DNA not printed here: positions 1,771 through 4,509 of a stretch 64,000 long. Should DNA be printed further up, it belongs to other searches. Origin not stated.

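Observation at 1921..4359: MFE-2-like fusion with unusual domain order SDR - SCP2 - SCP2 - hydratase-2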

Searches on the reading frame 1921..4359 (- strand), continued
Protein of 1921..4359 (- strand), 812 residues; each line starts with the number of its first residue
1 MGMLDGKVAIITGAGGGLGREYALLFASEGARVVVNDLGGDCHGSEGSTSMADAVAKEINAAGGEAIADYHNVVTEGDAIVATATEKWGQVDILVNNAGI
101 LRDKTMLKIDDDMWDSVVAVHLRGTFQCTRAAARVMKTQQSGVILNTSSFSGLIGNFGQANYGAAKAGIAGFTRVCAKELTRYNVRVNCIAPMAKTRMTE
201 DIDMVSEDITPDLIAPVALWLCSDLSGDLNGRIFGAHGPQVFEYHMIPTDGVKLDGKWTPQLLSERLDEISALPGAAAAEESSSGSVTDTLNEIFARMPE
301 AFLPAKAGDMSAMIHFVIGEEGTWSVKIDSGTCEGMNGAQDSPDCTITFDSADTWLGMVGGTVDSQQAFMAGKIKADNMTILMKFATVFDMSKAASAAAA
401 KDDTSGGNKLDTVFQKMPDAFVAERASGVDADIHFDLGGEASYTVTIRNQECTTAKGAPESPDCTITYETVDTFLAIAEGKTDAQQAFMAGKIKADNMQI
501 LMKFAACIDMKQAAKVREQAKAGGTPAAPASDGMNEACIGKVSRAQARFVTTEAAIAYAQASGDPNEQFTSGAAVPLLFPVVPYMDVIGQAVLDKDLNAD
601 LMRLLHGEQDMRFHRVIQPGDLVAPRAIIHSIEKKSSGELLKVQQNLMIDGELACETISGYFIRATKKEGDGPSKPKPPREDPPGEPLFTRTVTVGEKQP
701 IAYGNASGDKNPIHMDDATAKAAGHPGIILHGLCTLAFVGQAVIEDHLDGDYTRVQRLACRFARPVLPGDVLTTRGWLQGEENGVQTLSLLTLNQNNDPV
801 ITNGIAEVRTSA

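Call 10: search_solved_structures(query=window:1921-4359:-, max_evalue=0.00001)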
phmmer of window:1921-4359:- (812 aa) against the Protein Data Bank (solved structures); distinct sequences matched with E-value up to 0.00001: 598 (the best 60 are shown).
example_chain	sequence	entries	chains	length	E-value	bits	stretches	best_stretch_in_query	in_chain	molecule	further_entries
2et6_A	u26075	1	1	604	6e-116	391.6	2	6-271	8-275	(3R)-hydroxyacyl-CoA dehydrogenase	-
3oml_A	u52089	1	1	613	1.2e-87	298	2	4-255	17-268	Peroxisomal Multifunctional Enzyme Type 2, CG3415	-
1zbq_A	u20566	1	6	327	3e-66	227.3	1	4-292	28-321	17-beta-hydroxysteroid dehydrogenase 4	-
1gz6_A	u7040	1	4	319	5.6e-66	226.4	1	4-249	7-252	ESTRADIOL 17 BETA-DEHYDROGENASE 4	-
3qlj_A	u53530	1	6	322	8.3e-58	199.4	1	1-242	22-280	Short chain dehydrogenase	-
7ulh_A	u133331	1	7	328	1e-45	159.4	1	2-239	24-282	Short chain dehydrogenase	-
4rzh_A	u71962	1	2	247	7.3e-44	153.3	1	3-203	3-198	3-oxoacyl-[acyl-carrier protein] reductase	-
4kzp_A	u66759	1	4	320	1.5e-43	152.2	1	4-249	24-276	Oxidoreductase, short chain dehydrogenase/reductase family protein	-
4jro_A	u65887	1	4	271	1.9e-43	151.8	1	4-209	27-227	FabG protein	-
7lg9_A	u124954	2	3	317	5.5e-43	150.4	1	4-243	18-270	3-ketoacyl-ACP reductase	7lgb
4dml_A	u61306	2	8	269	1.5e-42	148.9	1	5-202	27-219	3-oxoacyl-[acyl-carrier-protein] reductase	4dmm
2uvd_A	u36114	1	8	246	6.4e-42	146.8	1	3-214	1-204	3-OXOACYL-(ACYL-CARRIER-PROTEIN) REDUCTASE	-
2hq1_A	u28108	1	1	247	2.9e-41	144.6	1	4-238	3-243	Glucose/ribitol dehydrogenase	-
7sub_A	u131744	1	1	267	3e-41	144.6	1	1-203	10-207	3-oxoacyl-reductase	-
1edo_A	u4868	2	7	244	8e-39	136.6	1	8-199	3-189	BETA-KETO ACYL CARRIER PROTEIN REDUCTASE | KETOACYL REDUCTASE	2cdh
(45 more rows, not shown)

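Call 18: find_related_loci(query=A1, collection=genome_contigs, flank=8000)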
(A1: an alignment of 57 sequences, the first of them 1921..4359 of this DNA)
Query A1 (812 aa) in genome_contigs; peptide patterns used: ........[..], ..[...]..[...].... (x = any residue, [..] = any of these).
600 stretches matched a pattern (row limit reached: there are more); 600 encode a relative of the query (tblastn E <= 1e-3); the best 80 are kept; 80 distinct loci.
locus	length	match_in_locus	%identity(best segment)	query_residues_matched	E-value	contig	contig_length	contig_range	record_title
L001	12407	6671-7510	54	1-272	1e-81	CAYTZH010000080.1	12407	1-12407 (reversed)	MAG TPA_asm: uncultured Spirochaetales bacterium isolate SRP128890_co1_152 genome assembly, contig: NODE_7610_length_124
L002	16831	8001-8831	52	1-267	4e-74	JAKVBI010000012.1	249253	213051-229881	MAG: Myxococcota bacterium isolate ALOHA_ZT_24 ZT-Myxococcota-1_12, whole genome shotgun sequence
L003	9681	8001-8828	49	3-265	1e-72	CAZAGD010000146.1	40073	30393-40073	MAG TPA_asm: uncultured Syntrophaceae bacterium isolate SRP231805_co4_146 genome assembly, contig: k141_53905, whole gen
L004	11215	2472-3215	54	1-241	3e-72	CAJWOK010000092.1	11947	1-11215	MAG TPA_asm: uncultured Gammaproteobacteria bacterium isolate ERR599043_bin.109_MetaBAT_v2.12.1_MAG genome assembly, con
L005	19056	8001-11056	40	4-494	8e-72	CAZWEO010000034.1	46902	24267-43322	MAG TPA_asm: uncultured Desulfobacterales bacterium isolate SRP077602_co5_466 genome assembly, contig: NODE_3667_length_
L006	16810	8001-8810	53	1-259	2e-71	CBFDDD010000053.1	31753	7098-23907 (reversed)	MAG TPA_asm: uncultured Myxococcales bacterium isolate SRR26215691_binner13_Refined_41 genome assembly, contig: ERZ25073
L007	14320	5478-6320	50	1-273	1e-69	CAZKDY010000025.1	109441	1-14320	MAG TPA_asm: uncultured Polyangiaceae bacterium isolate binchicken_co235_271 genome assembly, contig: NODE_389_length_10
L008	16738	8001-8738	53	1-241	5e-69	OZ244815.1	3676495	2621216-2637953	MAG: Candidatus Azotimanducaceae bacterium isolate 0937b914-cd5b-423c-bd4b-687d2cd29063 genome assembly, chromosome: 1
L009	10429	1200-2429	40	4-494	1e-66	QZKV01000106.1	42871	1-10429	MAG: Desulfobacteraceae bacterium isolate SURF_4 Ga0104751_1001270, whole genome shotgun sequence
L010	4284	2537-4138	52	1-270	1e-66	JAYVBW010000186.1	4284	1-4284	MAG: Pirellula sp. isolate GL30_DN_concoct_176_sub GL30_DN_concoct_176_sub_185, whole genome shotgun sequence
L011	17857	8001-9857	41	4-807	7e-72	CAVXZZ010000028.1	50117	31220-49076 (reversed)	MAG: uncultured delta proteobacterium isolate MFD03804.bin.1.84 genome assembly, contig: contig_67219, whole genome shot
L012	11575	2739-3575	48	4-276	6e-66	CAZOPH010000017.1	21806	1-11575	MAG TPA_asm: uncultured Smithella sp. isolate SRP263991_co5_124 genome assembly, contig: NODE_4764_length_21806_cov_21.6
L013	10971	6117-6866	50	4-251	8e-66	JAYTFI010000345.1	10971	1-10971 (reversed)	MAG: Acidimicrobiales bacterium isolate GFS_2147 GFS_2147_344, whole genome shotgun sequence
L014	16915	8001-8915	48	1-303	7e-65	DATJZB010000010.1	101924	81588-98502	MAG TPA_asm: Rhizomicrobium sp. isolate SMAG_U15167 k141_384572, whole genome shotgun sequence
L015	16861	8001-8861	47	1-269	7e-65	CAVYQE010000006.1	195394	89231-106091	MAG: uncultured Actinomycetota bacterium isolate MFD05502.bin.1.113 genome assembly, contig: contig_40792, whole genome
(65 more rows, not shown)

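Call 19: find_encoding_contigs(protein=P0001, flank=10000, max_places=3)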
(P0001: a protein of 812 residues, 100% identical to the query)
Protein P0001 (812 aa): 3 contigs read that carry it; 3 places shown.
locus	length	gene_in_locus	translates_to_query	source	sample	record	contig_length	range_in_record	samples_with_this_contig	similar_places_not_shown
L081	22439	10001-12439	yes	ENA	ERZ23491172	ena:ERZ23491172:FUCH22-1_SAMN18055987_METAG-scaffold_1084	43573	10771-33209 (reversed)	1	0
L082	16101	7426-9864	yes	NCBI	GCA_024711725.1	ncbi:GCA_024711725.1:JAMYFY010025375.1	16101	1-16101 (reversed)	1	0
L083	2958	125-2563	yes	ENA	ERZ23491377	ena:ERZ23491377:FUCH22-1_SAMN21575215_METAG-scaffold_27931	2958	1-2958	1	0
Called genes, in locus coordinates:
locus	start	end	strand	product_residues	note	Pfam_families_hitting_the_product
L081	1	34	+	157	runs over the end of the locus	PF10604:Polyketide_cyc2 (weak), PF06240:COXG (weak)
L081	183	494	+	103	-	-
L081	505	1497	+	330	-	PF11617:Cu-binding_MopE, PF01839:FG-GAP (weak), PF13517:FG-GAP_3 (weak), PF01839:FG-GAP (weak)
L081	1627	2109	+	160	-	PF01839:FG-GAP (faint), PF13517:FG-GAP_3 (faint)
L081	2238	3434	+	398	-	PF02771:Acyl-CoA_dh_N, PF02770:Acyl-CoA_dh_M, PF00441:Acyl-CoA_dh_1, PF08028:Acyl-CoA_dh_2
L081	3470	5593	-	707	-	PF11617:Cu-binding_MopE, PF01410:COLFI (faint), PF11617:Cu-binding_MopE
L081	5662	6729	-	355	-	PF01073:3Beta_HSD, PF01370:Epimerase, PF02719:Polysacc_synt_2 (faint), PF04321:RmlD_sub_bind, PF05368:NmrA (weak), PF13460:NAD_binding_10, PF16363:GDP_Man_Dehyd, PF07993:NAD_binding_4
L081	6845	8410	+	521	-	PF00171:Aldedh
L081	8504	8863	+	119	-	PF14864:Alkyl_sulf_C, PF02036:SCP2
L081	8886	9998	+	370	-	PF00108:Thiolase_N, PF22691:Thiolase_C_1 (faint), PF02803:Thiolase_C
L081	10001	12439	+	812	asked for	PF00106:adh_short, PF08659:KR, PF13561:adh_short_C2, PF02036:SCP2, PF02036:SCP2, PF13452:FAS1_DH_region, PF22622:MFE-2_hydrat-2_N (weak), PF01575:MaoC_dehydratas, +1 more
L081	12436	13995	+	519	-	PF03255:ACCA (faint), PF01039:Carboxyl_trans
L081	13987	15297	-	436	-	-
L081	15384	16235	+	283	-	PF00303:Thymidylat_synt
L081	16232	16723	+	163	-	PF00186:DHFR_1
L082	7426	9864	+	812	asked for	PF00106:adh_short, PF08659:KR, PF13561:adh_short_C2, PF02036:SCP2, PF02036:SCP2, PF13452:FAS1_DH_region, PF22622:MFE-2_hydrat-2_N (weak), PF01575:MaoC_dehydratas, +1 more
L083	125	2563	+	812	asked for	PF00106:adh_short, PF08659:KR, PF13561:adh_short_C2, PF02036:SCP2, PF02036:SCP2, PF13452:FAS1_DH_region, PF22622:MFE-2_hydrat-2_N (weak), PF01575:MaoC_dehydratas, +1 more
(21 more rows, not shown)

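Call 20: find_encoding_contigs(protein=P0007, flank=8000, max_places=2)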
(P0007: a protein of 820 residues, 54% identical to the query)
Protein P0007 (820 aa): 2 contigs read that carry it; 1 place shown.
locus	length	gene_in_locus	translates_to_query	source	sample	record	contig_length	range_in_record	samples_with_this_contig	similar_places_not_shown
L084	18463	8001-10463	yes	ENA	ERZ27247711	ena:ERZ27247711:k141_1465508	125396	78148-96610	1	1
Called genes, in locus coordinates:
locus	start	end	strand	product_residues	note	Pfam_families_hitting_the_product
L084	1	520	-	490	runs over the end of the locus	PF01225:Mur_ligase (weak), PF08245:Mur_ligase_M, PF02875:Mur_ligase_C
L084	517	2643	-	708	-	PF03717:PBP_dimer, PF00905:Transpeptidase, PF13354:Beta-lactamase2 (faint)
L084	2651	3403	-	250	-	PF13374:TPR_10 (faint), PF13429:TPR_15 (weak), PF13181:TPR_8 (faint), PF14559:TPR_19 (weak), PF00515:TPR_1, PF07719:TPR_2 (weak), PF13414:TPR_11 (weak), PF00515:TPR_1 (weak), +6 more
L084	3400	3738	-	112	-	-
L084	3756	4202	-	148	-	PF02381:MraZ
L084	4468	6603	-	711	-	PF00069:Pkinase, PF07714:PK_Tyr_Ser-Thr, PF03109:ABC1 (weak), PF17667:Pkinase_fungal (weak)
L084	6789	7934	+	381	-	PF00108:Thiolase_N, PF02803:Thiolase_C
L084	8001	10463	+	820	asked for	PF00106:adh_short, PF08659:KR, PF13561:adh_short_C2, PF02036:SCP2, PF02036:SCP2, PF13452:FAS1_DH_region, PF22622:MFE-2_hydrat-2_N (weak), PF01575:MaoC_dehydratas, +2 more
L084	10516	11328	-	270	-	PF12974:Phosphonate-bd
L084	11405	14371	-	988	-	PF03176:MMPL, PF02460:Patched (faint), PF12349:Sterol-sensing (faint), PF03176:MMPL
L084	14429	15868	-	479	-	PF06980:DUF1302 (faint)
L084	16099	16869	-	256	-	PF17131:TP_0789-like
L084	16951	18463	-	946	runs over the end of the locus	PF03176:MMPL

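Call 21: find_encoding_contigs(protein=P0009, flank=6000, max_places=1)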
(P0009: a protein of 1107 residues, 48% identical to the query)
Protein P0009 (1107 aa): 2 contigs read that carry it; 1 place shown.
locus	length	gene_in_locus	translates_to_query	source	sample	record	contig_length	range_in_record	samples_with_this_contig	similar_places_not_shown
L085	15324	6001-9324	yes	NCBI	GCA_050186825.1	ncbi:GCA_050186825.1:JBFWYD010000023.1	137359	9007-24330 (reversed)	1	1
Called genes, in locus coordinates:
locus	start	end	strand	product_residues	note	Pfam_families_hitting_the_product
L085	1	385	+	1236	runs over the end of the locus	PF00069:Pkinase, PF07714:PK_Tyr_Ser-Thr, PF00069:Pkinase, PF07714:PK_Tyr_Ser-Thr, PF03109:ABC1 (weak), PF02369:Big_1, PF02369:Big_1, PF09134:Invasin_D3, +4 more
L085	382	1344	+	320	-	-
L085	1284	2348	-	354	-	PF02129:Peptidase_S15 (faint), PF01738:DLH (faint), PF00326:Peptidase_S9 (weak)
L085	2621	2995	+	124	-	-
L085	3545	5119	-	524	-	PF01590:GAF, PF13185:GAF_2 (weak), PF00158:Sigma54_activat, PF01078:Mg_chelatase (faint), PF14532:Sigma54_activ_2, PF07728:AAA_5, PF25601:AAA_lid_14, PF02954:HTH_8 (weak)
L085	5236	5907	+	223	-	PF04405:ScdA_N, PF01814:Hemerythrin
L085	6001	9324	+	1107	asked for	PF00106:adh_short, PF08659:KR, PF13561:adh_short_C2, PF02036:SCP2, PF02036:SCP2, PF13452:FAS1_DH_region (weak), PF22622:MFE-2_hydrat-2_N (weak), PF01575:MaoC_dehydratas, +2 more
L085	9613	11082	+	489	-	-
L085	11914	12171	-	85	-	-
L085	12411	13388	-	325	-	PF00589:Phage_integrase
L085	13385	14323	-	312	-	PF00589:Phage_integrase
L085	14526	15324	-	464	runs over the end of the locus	PF27228:MTBMA_p00010_2nd, PF01978:TrmB (faint)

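Call 22: find_encoding_contigs(protein=P0016, flank=6000, max_places=1)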
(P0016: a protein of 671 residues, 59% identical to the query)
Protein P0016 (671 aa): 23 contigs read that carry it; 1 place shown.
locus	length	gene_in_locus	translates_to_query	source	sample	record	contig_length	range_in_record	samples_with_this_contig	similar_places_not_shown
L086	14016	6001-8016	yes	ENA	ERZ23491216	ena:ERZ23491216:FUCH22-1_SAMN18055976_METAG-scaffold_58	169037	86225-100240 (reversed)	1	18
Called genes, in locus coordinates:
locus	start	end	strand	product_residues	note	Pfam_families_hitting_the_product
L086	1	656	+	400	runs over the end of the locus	PF03349:Toluene_X (weak)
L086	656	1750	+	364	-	-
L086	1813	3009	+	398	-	PF02771:Acyl-CoA_dh_N, PF02770:Acyl-CoA_dh_M, PF00441:Acyl-CoA_dh_1, PF08028:Acyl-CoA_dh_2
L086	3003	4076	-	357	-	PF01073:3Beta_HSD, PF01370:Epimerase, PF02719:Polysacc_synt_2 (faint), PF04321:RmlD_sub_bind, PF13460:NAD_binding_10, PF16363:GDP_Man_Dehyd, PF07993:NAD_binding_4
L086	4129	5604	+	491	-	PF00171:Aldedh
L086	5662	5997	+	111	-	PF14864:Alkyl_sulf_C (weak), PF02036:SCP2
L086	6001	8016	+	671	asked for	PF00106:adh_short, PF08659:KR, PF13561:adh_short_C2, PF13452:FAS1_DH_region (faint), PF01575:MaoC_dehydratas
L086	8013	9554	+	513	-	PF01039:Carboxyl_trans, PF03255:ACCA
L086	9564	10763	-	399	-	PF02770:Acyl-CoA_dh_M, PF00441:Acyl-CoA_dh_1, PF08028:Acyl-CoA_dh_2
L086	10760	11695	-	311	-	PF00441:Acyl-CoA_dh_1, PF08028:Acyl-CoA_dh_2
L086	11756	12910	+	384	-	PF22691:Thiolase_C_1, PF02803:Thiolase_C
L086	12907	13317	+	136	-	PF12172:zf-ChsH2 (weak), PF01796:OB_ChsH2_C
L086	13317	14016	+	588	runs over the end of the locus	PF00501:AMP-binding, PF23562:AMP-binding_C_3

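Call 23: find_encoding_contigs(protein=P0086, flank=6000, max_places=1)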
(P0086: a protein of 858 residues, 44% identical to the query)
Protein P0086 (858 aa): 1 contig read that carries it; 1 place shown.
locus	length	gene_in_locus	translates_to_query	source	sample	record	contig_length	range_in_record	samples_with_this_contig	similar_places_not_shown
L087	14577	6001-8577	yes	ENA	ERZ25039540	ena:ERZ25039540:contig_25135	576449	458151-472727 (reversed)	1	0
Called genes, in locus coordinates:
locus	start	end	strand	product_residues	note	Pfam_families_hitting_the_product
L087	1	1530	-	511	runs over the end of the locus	PF00501:AMP-binding (faint)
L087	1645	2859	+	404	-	PF02771:Acyl-CoA_dh_N, PF02770:Acyl-CoA_dh_M, PF00441:Acyl-CoA_dh_1, PF08028:Acyl-CoA_dh_2, PF22924:ACOX_C_alpha1 (faint)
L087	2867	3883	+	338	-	PF00753:Lactamase_B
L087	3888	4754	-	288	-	-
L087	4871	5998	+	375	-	PF00108:Thiolase_N, PF02803:Thiolase_C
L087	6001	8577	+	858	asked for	PF00106:adh_short, PF08659:KR, PF13561:adh_short_C2, PF14864:Alkyl_sulf_C (faint), PF02036:SCP2, PF13452:FAS1_DH_region, PF01575:MaoC_dehydratas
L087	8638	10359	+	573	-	PF00501:AMP-binding, PF13193:AMP-binding_C (faint), PF23562:AMP-binding_C_3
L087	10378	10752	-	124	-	-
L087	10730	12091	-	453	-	PF13365:Trypsin_2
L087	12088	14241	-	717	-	-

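Call 24: find_encoding_contigs(protein=P0114, flank=6000, max_places=1)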
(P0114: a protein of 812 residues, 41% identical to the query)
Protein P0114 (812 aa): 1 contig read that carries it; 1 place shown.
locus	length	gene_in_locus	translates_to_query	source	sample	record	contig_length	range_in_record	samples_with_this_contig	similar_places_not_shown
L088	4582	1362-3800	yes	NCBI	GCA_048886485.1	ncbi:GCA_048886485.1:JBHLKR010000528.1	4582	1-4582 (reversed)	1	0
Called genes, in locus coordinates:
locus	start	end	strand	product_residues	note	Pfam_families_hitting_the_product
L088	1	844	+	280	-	PF00441:Acyl-CoA_dh_1, PF08028:Acyl-CoA_dh_2, PF14864:Alkyl_sulf_C (weak), PF02036:SCP2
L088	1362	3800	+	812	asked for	PF00106:adh_short, PF08659:KR, PF13561:adh_short_C2, PF02036:SCP2, PF13452:FAS1_DH_region, PF01575:MaoC_dehydratas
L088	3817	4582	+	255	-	PF00108:Thiolase_N, PF00109:ketoacyl-synt (weak)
